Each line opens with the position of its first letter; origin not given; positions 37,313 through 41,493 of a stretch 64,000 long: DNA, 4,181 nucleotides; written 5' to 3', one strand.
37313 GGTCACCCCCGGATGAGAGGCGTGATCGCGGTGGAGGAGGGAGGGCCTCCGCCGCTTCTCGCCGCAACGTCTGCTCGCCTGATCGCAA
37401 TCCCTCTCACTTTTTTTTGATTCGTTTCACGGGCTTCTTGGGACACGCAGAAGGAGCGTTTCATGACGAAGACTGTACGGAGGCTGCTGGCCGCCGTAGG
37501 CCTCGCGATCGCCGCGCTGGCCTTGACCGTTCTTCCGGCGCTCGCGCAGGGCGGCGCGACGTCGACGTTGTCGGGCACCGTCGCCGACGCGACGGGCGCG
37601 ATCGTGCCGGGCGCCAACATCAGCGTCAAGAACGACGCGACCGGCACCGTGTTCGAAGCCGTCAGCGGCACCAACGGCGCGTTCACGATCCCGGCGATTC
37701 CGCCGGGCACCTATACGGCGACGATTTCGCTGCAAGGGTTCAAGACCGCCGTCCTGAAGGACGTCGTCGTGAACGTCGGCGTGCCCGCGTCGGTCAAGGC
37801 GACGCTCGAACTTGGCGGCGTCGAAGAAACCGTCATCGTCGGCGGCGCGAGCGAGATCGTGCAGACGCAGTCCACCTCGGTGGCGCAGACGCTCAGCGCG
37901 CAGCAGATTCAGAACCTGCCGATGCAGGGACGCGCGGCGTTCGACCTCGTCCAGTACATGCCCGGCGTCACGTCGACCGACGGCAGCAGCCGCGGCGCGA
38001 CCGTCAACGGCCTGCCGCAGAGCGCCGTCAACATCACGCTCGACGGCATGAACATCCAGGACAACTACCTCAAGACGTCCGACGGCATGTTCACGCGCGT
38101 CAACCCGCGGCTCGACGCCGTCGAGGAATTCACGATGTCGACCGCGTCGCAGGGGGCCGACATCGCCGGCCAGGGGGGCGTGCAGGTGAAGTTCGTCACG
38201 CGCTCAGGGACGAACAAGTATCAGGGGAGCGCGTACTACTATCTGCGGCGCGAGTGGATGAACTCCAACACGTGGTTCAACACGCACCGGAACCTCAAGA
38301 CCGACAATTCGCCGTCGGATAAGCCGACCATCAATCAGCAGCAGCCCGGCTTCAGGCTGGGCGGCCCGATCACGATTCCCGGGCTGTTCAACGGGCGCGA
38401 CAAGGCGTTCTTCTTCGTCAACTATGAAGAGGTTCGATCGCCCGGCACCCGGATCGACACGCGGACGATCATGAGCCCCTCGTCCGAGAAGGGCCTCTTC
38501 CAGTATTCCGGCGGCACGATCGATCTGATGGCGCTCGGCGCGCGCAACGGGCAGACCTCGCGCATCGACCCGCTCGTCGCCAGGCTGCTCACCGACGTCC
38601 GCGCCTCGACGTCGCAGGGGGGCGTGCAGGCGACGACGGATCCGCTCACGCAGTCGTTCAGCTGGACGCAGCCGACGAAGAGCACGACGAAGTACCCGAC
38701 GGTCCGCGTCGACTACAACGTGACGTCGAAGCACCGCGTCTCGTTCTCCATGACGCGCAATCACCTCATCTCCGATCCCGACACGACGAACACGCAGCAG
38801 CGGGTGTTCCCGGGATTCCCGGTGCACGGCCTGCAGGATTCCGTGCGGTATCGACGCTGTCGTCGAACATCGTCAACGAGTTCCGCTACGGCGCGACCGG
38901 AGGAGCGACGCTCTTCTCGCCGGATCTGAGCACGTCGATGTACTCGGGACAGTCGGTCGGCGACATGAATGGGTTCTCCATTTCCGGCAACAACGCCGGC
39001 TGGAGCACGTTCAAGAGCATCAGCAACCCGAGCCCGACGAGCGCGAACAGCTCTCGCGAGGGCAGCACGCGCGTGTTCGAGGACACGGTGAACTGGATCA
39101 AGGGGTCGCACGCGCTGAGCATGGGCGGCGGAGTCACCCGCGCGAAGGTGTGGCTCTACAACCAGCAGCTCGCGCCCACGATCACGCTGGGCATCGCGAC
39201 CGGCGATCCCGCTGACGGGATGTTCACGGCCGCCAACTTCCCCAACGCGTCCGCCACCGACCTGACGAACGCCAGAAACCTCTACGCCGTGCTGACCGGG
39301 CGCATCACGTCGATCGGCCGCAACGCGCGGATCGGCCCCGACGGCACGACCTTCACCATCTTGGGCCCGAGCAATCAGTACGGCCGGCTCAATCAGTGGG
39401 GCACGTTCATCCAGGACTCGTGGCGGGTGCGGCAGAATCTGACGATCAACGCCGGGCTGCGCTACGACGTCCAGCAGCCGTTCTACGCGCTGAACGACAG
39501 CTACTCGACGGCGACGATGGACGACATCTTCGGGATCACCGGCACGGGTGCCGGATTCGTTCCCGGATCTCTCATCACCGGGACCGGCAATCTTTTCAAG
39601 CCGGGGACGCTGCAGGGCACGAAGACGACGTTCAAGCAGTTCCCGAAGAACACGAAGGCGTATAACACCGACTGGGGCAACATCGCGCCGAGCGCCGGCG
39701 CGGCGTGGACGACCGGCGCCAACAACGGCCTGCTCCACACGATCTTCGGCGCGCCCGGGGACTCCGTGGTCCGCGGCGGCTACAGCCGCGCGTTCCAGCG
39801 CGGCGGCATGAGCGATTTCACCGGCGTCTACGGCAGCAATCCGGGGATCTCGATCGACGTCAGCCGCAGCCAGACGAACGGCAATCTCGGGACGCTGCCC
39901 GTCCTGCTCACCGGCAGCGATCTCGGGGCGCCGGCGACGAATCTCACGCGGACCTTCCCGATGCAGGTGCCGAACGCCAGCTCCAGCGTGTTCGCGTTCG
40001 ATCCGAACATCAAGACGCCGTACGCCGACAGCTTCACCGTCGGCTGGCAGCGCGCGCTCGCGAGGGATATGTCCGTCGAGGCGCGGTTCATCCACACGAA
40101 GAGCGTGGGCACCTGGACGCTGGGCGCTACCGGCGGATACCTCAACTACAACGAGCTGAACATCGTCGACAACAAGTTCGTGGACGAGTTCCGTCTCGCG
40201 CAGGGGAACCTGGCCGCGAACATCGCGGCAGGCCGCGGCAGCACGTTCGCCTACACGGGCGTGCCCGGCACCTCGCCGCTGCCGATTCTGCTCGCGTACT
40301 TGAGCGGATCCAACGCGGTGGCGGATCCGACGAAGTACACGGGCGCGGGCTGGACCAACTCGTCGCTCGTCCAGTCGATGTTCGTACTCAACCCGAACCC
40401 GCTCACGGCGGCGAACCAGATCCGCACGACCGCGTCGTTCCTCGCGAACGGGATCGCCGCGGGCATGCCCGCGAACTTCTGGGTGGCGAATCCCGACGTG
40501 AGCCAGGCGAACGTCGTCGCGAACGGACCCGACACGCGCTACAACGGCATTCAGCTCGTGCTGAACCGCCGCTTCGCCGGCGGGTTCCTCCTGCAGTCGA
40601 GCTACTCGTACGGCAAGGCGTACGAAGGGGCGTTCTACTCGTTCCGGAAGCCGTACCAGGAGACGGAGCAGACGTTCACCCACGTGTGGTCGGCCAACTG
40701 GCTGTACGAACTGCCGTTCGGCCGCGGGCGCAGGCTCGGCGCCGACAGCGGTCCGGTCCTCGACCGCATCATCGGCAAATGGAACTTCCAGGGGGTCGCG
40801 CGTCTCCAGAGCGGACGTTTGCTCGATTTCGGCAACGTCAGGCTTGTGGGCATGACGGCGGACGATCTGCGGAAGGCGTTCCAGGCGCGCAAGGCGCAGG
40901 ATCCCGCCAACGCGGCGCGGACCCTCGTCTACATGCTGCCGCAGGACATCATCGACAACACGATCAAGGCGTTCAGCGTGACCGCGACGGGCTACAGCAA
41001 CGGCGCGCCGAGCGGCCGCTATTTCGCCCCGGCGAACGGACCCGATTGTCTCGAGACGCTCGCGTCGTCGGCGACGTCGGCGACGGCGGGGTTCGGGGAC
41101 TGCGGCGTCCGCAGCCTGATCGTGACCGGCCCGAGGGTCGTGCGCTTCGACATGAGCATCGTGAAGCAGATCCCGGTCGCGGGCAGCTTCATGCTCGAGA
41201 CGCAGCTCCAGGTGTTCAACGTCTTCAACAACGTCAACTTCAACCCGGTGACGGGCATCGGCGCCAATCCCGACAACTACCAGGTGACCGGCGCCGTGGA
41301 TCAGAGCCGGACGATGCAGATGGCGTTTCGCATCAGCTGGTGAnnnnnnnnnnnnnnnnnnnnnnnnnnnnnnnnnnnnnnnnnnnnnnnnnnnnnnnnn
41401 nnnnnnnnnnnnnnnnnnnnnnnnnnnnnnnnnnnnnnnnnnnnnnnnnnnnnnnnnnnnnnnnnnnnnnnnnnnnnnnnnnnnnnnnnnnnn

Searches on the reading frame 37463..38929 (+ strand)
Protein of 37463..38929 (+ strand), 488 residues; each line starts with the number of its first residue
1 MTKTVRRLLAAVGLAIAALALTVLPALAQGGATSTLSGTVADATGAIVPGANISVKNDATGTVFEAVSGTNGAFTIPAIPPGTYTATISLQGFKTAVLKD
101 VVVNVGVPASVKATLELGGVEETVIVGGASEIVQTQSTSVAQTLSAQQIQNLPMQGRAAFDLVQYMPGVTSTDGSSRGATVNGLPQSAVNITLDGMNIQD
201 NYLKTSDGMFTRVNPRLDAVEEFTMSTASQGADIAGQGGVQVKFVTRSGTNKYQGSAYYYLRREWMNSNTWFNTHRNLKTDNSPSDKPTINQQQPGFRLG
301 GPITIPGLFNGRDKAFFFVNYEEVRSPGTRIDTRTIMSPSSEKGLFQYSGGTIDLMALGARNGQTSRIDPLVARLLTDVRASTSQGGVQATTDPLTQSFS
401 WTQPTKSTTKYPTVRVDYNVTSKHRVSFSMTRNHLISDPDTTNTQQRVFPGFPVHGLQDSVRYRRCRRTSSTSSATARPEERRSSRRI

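Call 23: search_protein_families(library=pfam, proteins=[window:37463-38929:+], max_evalue=0.001)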
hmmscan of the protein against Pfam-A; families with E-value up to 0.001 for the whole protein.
window:37463-38929:+ (488 aa): 6 families
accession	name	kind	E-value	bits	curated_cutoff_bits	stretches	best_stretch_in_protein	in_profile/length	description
PF25183.1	OMP_b-brl_4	-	1.8e-29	103.2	30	1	245-447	1-193/838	Outer membrane beta barrel domain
PF13620.12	CarboxypepD_reg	-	2.2e-20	73.2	32.3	1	35-116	1-82/82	Carboxypeptidase regulatory-like domain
PF13715.12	CarbopepD_reg_2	-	6.7e-10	39.3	32.2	1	36-98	1-60/88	CarboxypepD_reg-like domain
PF07715.20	Plug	-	1.4e-06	29.2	23.9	1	136-238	4-102/107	TonB-dependent Receptor Plug Domain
PF14686.12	fn3_3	-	6.7e-06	26.2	24.4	1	44-104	6-68/75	Polysaccharide lyase family 4, domain II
PF02369.22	Big_1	-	0.00079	19.9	34.9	1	19-77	4-65/93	Bacterial Ig-like domain (group 1)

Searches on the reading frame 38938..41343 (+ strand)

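Call 23: search_protein_families(library=pfam, proteins=[window:38938-41343:+], max_evalue=0.001)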
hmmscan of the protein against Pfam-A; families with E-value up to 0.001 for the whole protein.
window:38938-41343:+ (801 aa): 2 families
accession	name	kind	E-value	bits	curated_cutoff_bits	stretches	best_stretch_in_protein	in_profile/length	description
PF25183.1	OMP_b-brl_4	-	2.7e-65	221.7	30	1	10-794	260-838/838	Outer membrane beta barrel domain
PF00593.30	TonB_dep_Rec_b-barrel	-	0.00011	22.7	27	1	46-370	70-279/436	TonB dependent receptor-like, beta-barrel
